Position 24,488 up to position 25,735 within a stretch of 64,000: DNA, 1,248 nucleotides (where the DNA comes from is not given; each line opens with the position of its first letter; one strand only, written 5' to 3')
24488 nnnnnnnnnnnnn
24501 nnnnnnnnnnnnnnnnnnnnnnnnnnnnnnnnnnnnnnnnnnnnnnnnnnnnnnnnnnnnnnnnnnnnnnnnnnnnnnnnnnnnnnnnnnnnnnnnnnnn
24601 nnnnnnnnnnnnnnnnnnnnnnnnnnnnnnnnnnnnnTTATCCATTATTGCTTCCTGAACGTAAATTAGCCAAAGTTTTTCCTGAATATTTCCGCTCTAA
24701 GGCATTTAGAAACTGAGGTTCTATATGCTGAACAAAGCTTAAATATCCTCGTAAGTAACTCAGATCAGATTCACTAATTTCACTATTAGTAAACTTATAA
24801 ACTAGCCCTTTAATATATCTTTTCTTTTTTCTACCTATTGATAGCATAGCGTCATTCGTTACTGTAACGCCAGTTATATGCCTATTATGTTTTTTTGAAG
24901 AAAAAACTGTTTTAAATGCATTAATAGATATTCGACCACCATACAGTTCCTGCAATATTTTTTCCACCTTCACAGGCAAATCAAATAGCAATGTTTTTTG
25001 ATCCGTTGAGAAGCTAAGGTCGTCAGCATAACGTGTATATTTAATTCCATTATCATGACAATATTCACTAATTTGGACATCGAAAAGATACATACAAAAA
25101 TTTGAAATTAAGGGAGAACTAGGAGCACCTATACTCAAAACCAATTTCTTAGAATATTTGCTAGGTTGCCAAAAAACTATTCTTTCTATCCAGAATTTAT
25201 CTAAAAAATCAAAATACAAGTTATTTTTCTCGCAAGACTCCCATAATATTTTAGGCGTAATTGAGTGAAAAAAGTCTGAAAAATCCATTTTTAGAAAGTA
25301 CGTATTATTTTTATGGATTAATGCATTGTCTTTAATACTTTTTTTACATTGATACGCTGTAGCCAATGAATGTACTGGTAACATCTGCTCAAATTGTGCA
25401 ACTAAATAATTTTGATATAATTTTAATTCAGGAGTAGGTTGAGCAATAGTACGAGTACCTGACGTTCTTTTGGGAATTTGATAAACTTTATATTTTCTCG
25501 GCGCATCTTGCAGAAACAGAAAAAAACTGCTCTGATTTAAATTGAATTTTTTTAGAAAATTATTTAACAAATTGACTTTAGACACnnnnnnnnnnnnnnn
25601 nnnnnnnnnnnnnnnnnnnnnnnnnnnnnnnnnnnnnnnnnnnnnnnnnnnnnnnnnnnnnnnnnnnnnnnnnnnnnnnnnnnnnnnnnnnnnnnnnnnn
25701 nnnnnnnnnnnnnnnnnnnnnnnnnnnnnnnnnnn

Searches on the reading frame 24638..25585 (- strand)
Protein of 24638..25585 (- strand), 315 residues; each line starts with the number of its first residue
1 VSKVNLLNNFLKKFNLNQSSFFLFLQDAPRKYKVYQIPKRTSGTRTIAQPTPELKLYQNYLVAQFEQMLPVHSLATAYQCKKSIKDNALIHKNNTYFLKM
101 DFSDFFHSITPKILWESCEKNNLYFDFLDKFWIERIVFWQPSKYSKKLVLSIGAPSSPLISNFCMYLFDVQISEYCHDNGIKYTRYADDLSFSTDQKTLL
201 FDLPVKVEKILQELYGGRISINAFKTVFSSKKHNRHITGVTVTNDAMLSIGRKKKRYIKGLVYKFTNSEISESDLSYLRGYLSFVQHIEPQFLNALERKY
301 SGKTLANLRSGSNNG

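Call 3: search_protein_families(library=padloc, proteins=[window:24638-25585:-])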
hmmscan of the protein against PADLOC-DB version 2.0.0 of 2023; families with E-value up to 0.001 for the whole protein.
window:24638-25585:- (315 aa): 58 families (the best 25 are shown)
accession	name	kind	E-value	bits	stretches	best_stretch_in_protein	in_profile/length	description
PDLC02936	RT_I-A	-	9.9e-130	430.3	1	5-309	2-305/308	-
PDLC02939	RT_II-A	-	2.6e-113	376.5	1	5-309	2-302/304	-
PDLC02941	RT_II-A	-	1.1e-58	196.8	1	3-297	12-290/309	-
PDLC02940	RT_II-A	-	7.1e-50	168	1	24-301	204-466/477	-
PDLC02956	RT_XIII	-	1.8e-48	163.8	2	149-299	271-419/469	-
PDLC02943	RT_III-A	-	3e-47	159.1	1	16-297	34-310/322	-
PDLC02942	RT_III-A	-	1.7e-46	156.9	1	25-264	63-286/341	-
PDLC03739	RT_Ec107-like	-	5.8e-46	155.2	1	17-264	22-254/307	retron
PDLC02944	RT_III-A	-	1.4e-45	154.6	2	153-301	208-366/597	-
PDLC02946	RT_III-A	-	3.9e-43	145.8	1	9-266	39-280/330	-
PDLC02967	RT-Toprim_I-C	-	2.1e-42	143.6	1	8-291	13-299/549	single gene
PDLC02945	RT_III-A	-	6.1e-42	142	1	15-263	51-308/362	-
PDLC02960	RT-Protease_XI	-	1.4e-41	141.1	1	5-287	7-281/506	single gene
PDLC02937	RT_I-B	-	7.2e-41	138.5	1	39-304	34-305/316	-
PDLC02961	RT-TIR_XII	-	7.4e-41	138.5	2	20-110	32-122/475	single gene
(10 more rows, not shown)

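Call 4: search_protein_families(library=pfam, proteins=[window:24638-25585:-])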
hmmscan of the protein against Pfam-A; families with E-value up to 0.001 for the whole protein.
window:24638-25585:- (315 aa): 2 families
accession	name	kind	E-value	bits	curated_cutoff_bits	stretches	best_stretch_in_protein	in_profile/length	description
PF00078.32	RVT_1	-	1.2e-24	87.6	29.6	1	37-242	1-205/205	Reverse transcriptase (RNA-dependent DNA polymerase)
PF01896.25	DNA_primase_S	-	0.00049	20.9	26.8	0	202-266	22-81/163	DNA primase small subunit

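Call 10: find_related_loci(query=window:24638-25585:-, collection=genome_contigs, flank=3000)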
Query window:24638-25585:- (315 aa) in genome_contigs; peptide patterns used: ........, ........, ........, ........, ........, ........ (x = any residue, [..] = any of these).
212 stretches matched a pattern; 2 encode a relative of the query (tblastn E <= 1e-3); 2 distinct loci.
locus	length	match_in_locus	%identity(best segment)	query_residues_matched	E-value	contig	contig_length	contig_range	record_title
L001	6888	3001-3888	58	17-312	5e-118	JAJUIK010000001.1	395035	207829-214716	MAG: Moraxellaceae bacterium isolate bin88 k141_998156_length_395035_cov_32.9982, whole genome shotgun sequence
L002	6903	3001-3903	43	14-309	1e-76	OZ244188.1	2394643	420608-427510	MAG: bacterium isolate fb8845cd-fa64-405a-b175-caf358dbadd0 genome assembly, chromosome: 1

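Call 13: find_homologous_proteins(query=window:24638-25585:-, max_evalue=1e-40)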
Query window:24638-25585:- (315 aa): 1873 proteins with E <= 1e-40 among 2723 candidates; the best 120 are listed.
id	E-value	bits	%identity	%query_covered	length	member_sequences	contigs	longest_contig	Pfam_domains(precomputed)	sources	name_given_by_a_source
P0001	5.2e-207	704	99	100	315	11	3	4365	PF00078.33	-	-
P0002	3.4e-126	439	61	97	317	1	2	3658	PF00078.33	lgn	-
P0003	2.3e-125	436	63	99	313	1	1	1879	PF00078.33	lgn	-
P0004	4.0e-120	419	59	99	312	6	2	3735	PF00078.33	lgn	-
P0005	1.2e-118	414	58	99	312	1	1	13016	PF00078.33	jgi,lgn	-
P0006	1.3e-118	414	57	99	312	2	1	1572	PF00078.33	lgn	-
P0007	4.4e-118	412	59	98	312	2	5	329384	PF00078.33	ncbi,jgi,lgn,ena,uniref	ncbi:retron St85 family RNA-directed DNA polymerase [Acinetobacter guillouiae]|jgi:retron-type rever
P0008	1.2e-117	411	58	99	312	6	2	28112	PF00078.33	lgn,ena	-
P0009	4.5e-117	409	59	98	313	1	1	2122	PF00078.33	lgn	-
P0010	9.7e-117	408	60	98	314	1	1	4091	PF00078.33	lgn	-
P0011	2.1e-116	406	59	98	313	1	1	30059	PF00078.33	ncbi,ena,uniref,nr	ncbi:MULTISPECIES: retron St85 family RNA-directed DNA polymerase [unclassified Acinetobacter]|unire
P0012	2.3e-116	406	57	100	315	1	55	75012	PF00078.33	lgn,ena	-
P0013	2.4e-116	406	58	99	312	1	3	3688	PF00078.33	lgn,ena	-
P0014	4.0e-116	406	57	99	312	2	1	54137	PF00078.33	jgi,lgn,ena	-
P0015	4.2e-116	405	57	99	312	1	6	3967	PF00078.33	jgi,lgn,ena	jgi:retron-type reverse transcriptase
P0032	1.3e-109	384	57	99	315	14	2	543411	PF00078.33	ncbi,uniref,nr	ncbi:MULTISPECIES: retron St85 family RNA-directed DNA polymerase [unclassified Acinetobacter]|unire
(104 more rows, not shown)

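Call 31: find_related_loci(query=A1, collection=metagenome_contigs, flank=2500)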
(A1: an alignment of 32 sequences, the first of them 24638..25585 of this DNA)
Query A1 (315 aa) in metagenome_contigs; peptide patterns used: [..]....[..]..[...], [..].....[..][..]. (x = any residue, [..] = any of these).
600 stretches matched a pattern (row limit reached: there are more); 592 encode a relative of the query (tblastn E <= 1e-3); the best 80 are kept; 80 distinct loci.
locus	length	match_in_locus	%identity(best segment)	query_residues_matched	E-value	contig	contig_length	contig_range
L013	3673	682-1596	50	3-308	5e-96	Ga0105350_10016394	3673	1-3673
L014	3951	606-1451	51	28-308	2e-92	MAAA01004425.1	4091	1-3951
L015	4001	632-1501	48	24-312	1e-90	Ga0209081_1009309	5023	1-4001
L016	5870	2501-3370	51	24-314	6e-90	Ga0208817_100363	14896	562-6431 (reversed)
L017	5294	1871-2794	45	4-312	2e-88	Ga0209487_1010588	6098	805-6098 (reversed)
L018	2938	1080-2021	46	3-315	6e-86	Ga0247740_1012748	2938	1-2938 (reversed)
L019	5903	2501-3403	45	7-308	9e-82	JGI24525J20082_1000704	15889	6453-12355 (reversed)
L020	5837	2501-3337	47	24-301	2e-81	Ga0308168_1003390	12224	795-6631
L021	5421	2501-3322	48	28-300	2e-81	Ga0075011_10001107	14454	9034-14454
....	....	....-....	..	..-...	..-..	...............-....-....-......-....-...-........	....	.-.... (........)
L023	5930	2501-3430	41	4-311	5e-77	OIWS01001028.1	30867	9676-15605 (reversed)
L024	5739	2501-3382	44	16-309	7e-76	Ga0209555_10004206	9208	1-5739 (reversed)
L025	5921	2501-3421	43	3-310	1e-75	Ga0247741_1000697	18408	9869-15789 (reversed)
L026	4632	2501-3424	39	5-312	3e-72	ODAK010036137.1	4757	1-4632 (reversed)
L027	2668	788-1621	43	24-301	4e-71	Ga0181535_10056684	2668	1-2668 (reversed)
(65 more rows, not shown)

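Call 40: search_protein_families(library=ncbifam, proteins=[window:24638-25585:-], max_evalue=0.00001)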
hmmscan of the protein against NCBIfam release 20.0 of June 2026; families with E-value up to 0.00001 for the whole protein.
window:24638-25585:- (315 aa): 6 families
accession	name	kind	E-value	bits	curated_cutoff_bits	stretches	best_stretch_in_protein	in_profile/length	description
NF038233.2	retron_St85_RT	exception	5.7e-98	327.7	235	1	9-301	2-289/289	retron St85 family RNA-directed DNA polymerase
NF038237.1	retron_Ec67_fus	exception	1.5e-37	129.3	450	1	7-291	13-317/572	retron Ec67 family RNA-directed DNA polymerase/endonuclease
NF042941.1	Retron_TIR_antiphage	equivalog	2.5e-32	112.3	600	1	12-275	7-275/464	TIR domain-containing anti-phage reverse transcriptase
TIGR04416.1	group_II_RT_mat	equivalog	5.8e-13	48.7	300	1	29-239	50-264/353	group II intron reverse transcriptase/maturase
NF041746.1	Drt2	equivalog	1.9e-08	33.9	390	1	152-232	226-302/416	antiviral reverse transcriptase Drt2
NF041747.1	Drt3a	equivalog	5e-07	29.4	200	1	89-227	105-236/412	antiviral reverse transcriptase Drt3a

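Call 68: find_encoding_contigs(protein=P0001, flank=4000, max_places=4)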
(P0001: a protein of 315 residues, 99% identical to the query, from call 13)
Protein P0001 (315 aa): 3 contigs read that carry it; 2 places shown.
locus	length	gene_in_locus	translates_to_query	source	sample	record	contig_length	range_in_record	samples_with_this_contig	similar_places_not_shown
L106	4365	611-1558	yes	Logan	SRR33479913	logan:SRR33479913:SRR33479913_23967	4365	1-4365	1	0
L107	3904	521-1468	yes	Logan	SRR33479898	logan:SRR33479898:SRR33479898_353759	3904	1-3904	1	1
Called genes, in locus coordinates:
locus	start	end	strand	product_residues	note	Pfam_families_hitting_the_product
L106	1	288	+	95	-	?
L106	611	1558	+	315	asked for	PF00078:RVT_1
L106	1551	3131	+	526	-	PF03193:RsgA_GTPase (weak), PF02463:SMC_N (weak), PF11398:DUF2813 (faint), PF13175:AAA_15, PF13476:AAA_23, PF13304:AAA_21, PF02463:SMC_N (weak)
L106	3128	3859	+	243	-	-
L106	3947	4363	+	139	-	?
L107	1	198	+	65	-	?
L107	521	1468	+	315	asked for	PF00078:RVT_1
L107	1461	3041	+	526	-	PF03193:RsgA_GTPase (weak), PF02463:SMC_N (weak), PF11398:DUF2813 (faint), PF13175:AAA_15, PF13476:AAA_23, PF13304:AAA_21, PF02463:SMC_N (weak)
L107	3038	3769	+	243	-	-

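Call 69: find_encoding_contigs(protein=P0002, flank=2500, max_places=2)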
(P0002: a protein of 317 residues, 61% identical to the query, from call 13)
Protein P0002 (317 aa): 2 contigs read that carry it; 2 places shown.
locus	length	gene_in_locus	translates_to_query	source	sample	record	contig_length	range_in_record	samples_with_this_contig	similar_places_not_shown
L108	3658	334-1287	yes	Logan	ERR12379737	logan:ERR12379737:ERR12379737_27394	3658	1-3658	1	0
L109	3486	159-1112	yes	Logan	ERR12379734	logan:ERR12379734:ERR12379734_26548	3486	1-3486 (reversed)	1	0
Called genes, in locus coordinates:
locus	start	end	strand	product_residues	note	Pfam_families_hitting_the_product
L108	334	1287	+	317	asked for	PF00078:RVT_1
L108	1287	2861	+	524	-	PF03193:RsgA_GTPase (weak), PF02463:SMC_N, PF13175:AAA_15, PF13476:AAA_23, PF13304:AAA_21, PF13175:AAA_15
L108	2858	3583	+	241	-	-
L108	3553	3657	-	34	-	?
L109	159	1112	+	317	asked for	PF00078:RVT_1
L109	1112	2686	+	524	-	PF03193:RsgA_GTPase (weak), PF02463:SMC_N, PF13175:AAA_15, PF13476:AAA_23, PF13304:AAA_21, PF13175:AAA_15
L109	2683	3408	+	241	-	-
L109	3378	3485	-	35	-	?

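Call 70: find_encoding_contigs(protein=P0003, flank=2500, max_places=2)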
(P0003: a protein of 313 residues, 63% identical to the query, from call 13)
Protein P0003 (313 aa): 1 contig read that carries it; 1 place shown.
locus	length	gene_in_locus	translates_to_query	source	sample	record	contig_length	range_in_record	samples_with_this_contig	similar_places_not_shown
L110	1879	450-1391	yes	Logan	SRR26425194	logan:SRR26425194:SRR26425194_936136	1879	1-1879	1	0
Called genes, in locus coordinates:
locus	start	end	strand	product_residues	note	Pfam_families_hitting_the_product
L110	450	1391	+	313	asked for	PF00078:RVT_1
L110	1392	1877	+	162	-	?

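Call 71: find_encoding_contigs(protein=P0004, flank=1500, max_places=1)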
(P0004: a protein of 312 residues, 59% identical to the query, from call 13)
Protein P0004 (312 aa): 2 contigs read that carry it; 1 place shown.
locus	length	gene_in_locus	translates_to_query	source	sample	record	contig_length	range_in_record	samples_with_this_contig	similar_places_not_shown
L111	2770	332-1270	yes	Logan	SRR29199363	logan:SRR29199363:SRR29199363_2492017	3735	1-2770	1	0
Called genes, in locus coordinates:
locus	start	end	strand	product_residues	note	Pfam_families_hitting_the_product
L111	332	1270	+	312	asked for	PF00078:RVT_1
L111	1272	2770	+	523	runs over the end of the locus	PF03193:RsgA_GTPase (weak), PF02463:SMC_N, PF11398:DUF2813 (faint), PF13175:AAA_15, PF13476:AAA_23, PF13304:AAA_21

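Call 72: find_encoding_contigs(protein=P0005, flank=1500, max_places=1)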
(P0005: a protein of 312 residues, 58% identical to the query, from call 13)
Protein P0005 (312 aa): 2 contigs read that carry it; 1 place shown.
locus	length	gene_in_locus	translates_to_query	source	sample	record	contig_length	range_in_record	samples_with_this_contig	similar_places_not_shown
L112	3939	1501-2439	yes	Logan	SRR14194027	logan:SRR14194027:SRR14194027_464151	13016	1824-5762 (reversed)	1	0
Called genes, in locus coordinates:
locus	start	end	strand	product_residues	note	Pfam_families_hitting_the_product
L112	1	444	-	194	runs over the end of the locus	-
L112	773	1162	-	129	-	-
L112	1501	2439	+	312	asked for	PF00078:RVT_1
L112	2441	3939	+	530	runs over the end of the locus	PF03193:RsgA_GTPase (faint), PF02463:SMC_N, PF11398:DUF2813 (faint), PF13175:AAA_15, PF13476:AAA_23, PF00005:ABC_tran (weak), PF13175:AAA_15, PF13304:AAA_21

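Call 73: find_encoding_contigs(protein=P0007, flank=1500, max_places=1)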
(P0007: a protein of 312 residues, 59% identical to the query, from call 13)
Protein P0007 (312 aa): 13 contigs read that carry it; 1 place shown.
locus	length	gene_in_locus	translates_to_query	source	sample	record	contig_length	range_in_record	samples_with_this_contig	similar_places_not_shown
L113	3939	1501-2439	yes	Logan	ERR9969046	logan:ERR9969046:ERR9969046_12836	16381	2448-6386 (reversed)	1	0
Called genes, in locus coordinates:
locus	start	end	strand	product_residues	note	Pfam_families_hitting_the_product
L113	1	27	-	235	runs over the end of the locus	-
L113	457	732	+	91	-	-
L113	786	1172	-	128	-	-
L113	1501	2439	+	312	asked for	PF00078:RVT_1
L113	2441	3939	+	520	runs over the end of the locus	PF03193:RsgA_GTPase (weak), PF02463:SMC_N (weak), PF11398:DUF2813 (faint), PF13175:AAA_15, PF13476:AAA_23, PF00005:ABC_tran (faint), PF13304:AAA_21, PF02463:SMC_N (weak)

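Call 74: find_encoding_contigs(protein=P0010, flank=1500, max_places=1)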
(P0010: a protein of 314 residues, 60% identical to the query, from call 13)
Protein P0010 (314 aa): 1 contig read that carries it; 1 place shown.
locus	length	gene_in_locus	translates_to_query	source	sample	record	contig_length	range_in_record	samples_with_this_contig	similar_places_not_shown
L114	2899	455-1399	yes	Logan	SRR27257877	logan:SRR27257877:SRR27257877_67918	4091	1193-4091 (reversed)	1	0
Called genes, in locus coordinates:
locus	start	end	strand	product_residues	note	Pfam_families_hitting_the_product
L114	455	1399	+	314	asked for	PF00078:RVT_1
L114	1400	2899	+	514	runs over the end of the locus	PF03193:RsgA_GTPase (weak), PF02463:SMC_N (weak), PF11398:DUF2813 (faint), PF13175:AAA_15, PF13476:AAA_23, PF13555:AAA_29 (weak), PF02463:SMC_N (weak), PF13304:AAA_21, +1 more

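Call 75: find_encoding_contigs(protein=P0012, flank=1500, max_places=1)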
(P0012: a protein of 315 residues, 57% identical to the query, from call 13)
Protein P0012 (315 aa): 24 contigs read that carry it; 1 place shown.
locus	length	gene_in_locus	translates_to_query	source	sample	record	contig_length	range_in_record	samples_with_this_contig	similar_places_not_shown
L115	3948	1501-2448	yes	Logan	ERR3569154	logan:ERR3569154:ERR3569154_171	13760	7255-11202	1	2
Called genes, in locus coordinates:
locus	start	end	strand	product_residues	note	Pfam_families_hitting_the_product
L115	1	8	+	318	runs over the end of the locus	PF00389:2-Hacid_dh, PF00670:AdoHcyase_NAD (faint), PF02826:2-Hacid_dh_C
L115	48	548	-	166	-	-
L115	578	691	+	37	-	-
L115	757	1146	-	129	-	-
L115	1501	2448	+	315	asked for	PF00078:RVT_1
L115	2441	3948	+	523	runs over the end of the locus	PF03193:RsgA_GTPase (weak), PF02463:SMC_N (weak), PF11398:DUF2813 (faint), PF13175:AAA_15, PF13476:AAA_23, PF13304:AAA_21, PF02463:SMC_N (weak)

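Call 76: find_encoding_contigs(protein=P0032, flank=1500, max_places=1)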
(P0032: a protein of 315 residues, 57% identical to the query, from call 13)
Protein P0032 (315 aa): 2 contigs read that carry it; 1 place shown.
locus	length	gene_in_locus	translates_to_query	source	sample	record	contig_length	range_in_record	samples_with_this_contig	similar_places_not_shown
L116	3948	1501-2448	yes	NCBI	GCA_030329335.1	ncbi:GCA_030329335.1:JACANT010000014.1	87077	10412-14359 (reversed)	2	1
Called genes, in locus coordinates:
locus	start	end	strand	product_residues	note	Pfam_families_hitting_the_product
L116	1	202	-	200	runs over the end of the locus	-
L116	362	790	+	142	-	-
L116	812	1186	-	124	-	-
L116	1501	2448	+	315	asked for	PF00078:RVT_1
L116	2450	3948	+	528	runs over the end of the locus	PF02463:SMC_N, PF11398:DUF2813 (faint), PF13175:AAA_15, PF13476:AAA_23, PF00005:ABC_tran (faint), PF13304:AAA_21, PF02463:SMC_N (weak)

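Call 82: search_solved_structures(query=window:24638-25585:-, max_evalue=1e-10)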
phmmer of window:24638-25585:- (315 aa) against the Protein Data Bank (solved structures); distinct sequences matched with E-value up to 1e-10: 12.
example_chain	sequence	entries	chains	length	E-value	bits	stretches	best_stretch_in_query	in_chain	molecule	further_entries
22et_A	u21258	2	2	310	1e-88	300.7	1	13-309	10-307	Retron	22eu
9vhe_A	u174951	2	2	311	1.3e-87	297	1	17-309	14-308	Retron Ec78 reverse transcriptase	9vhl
9n69_E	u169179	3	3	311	1.6e-87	296.8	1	6-306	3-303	RNA-directed DNA polymerase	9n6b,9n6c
9l7p_E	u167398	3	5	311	5.3e-86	291.8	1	17-309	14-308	Retron St85 family RNA-directed DNA polymerase | Retron I-A Ec78 reverse transcriptase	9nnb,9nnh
9kjx_A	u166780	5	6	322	6.2e-86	291.5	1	17-309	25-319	RNA-directed DNA polymerase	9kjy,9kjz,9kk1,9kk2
9e8z_H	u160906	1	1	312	1.6e-79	270.5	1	21-314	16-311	Retron Ec83 reverse transcriptase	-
8qbk_A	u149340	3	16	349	1.2e-26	96.8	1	5-312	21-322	Retron Ec86 reverse transcriptase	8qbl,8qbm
7v9x_A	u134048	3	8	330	3.3e-26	95.5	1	5-300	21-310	RNA-directed DNA polymerase from retron EC86 | Retron Ec86 reverse transcriptase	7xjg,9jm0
7v9u_A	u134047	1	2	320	3.3e-26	95.4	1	5-300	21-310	RNA-directed DNA polymerase from retron EC86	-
36ht_A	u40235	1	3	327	1.2e-19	73.9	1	25-289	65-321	Retron-Kva2 Reverse Transcriptase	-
9lm3_A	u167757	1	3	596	8.6e-17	64.5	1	28-269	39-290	Retron Ec67 protein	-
9i2f_C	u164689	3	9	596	8.6e-17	64.5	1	28-269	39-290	Retron Ec67 protein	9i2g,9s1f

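Call 89: search_dna_similar(query=window:24638-25585:-, collection=plasmids, mode=protein, max_rows=10, max_evalue=1e-40)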
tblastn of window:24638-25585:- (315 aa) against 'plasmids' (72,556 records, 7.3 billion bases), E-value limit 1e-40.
Records with a match: 14; places in all: 14; records where one place covers at least 80% of the query: 14.
Best place of each record, by identity: 60-80% 1; <60% 13.
By first word of the organism name: Klebsiella 6; Escherichia 4; Vibrio 2; Acinetobacter 1; Enterobacter 1.
By predicted mobility (MOB-suite, as given by PLSDB): conjugative 7; non-mobilizable 6; mobilizable 1.
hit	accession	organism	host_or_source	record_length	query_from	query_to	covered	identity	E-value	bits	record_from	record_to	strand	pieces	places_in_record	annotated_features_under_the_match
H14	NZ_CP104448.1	Acinetobacter baumannii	Homo sapiens,sputum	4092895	28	310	90%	62.1%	5e-112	363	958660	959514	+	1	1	none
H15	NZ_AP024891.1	Vibrio pectenicida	-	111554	28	314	91%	50.5%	2e-83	281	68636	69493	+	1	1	retron St85 family RNA-directed DNA polymerase | ptuA: retron Ec78 anti-phage system effector ATPase PtuA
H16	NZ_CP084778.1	Klebsiella quasipneumoniae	Soil (polluted),Whole organism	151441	28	310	90%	49.5%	3e-84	283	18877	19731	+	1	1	retron St85 family RNA-directed DNA polymerase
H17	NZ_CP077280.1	Klebsiella quasipneumoniae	-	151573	28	310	90%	49.5%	3e-84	283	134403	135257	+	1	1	retron St85 family RNA-directed DNA polymerase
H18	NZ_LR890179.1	Klebsiella pneumoniae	-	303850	28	310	90%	49.5%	1e-83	281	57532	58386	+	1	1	retron St85 family RNA-directed DNA polymerase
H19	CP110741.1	Klebsiella pneumoniae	Homo sapiens,urine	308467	28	310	90%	49.5%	1e-83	281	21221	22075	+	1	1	retron St85 family RNA-directed DNA polymerase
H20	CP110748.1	Klebsiella pneumoniae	Homo sapiens,urine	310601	28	310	90%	49.5%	1e-83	281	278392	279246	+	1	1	retron St85 family RNA-directed DNA polymerase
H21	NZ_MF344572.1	Enterobacter hormaechei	-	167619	28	310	90%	49.1%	4e-83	280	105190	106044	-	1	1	retron St85 family RNA-directed DNA polymerase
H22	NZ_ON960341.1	Escherichia coli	-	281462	28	310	90%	48.8%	2e-81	275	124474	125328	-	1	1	retron St85 family RNA-directed DNA polymerase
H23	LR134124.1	Klebsiella aerogenes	not available: to be reported later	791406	28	311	90%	47.4%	3e-64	272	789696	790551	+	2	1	RNA-directed DNA polymerase (x2)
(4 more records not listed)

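Call 90: search_dna_similar(query=window:24638-25585:-, collection=phages, mode=protein, max_rows=8, max_evalue=1e-40)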
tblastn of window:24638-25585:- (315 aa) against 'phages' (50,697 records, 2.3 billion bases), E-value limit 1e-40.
Records with a match: 17; places in all: 17; records where one place covers at least 80% of the query: 17.
Best place of each record, by identity: <60% 17.
By first word of the organism name: Klebsiella 13; Pseudomonas 3; Vibrio 1.
By host as written in the record: Klebsiella pneumoniae 11; Klebsiella pneumoniae KL49 2; Vibrio cyclitrophicus 10N.261.55.B9 1; Pseudomonas aeruginosa 01-7071 1; Pseudomonas aeruginosa 04-5265 1; Pseudomonas aeruginosa 01-0440 1.
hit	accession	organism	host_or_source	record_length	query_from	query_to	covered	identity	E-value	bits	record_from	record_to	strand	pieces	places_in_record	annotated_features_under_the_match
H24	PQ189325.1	Vibrio phage 10N.261.55.B9_PE001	Vibrio cyclitrophicus 10N.261.55.B9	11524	32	300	85%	48.5%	2e-81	274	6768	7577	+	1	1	hypothetical protein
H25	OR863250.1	Pseudomonas phage PfAC01b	Pseudomonas aeruginosa 01-7071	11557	28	308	89%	38.4%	7e-58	206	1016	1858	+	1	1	retron-type RNA-directed DNA polymerase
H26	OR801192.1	Pseudomonas phage PfAC04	Pseudomonas aeruginosa 04-5265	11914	28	308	89%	38.4%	7e-58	206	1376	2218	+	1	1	reverse transcriptase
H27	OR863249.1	Pseudomonas phage PfAC01a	Pseudomonas aeruginosa 01-0440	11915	28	308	89%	38.4%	7e-58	206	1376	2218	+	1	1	retron-type RNA-directed DNA polymerase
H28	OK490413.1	Klebsiella phage Kp4860-7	Klebsiella pneumoniae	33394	27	309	90%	36.5%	3e-45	169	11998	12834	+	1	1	record has no annotation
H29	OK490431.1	Klebsiella phage Kp4871-2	Klebsiella pneumoniae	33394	27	309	90%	36.5%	3e-45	169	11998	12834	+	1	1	record has no annotation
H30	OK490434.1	Klebsiella phage Kp4872-2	Klebsiella pneumoniae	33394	27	309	90%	36.5%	3e-45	169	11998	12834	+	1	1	record has no annotation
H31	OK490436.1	Klebsiella phage Kp4873-1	Klebsiella pneumoniae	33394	27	309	90%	36.5%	3e-45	169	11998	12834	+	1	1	record has no annotation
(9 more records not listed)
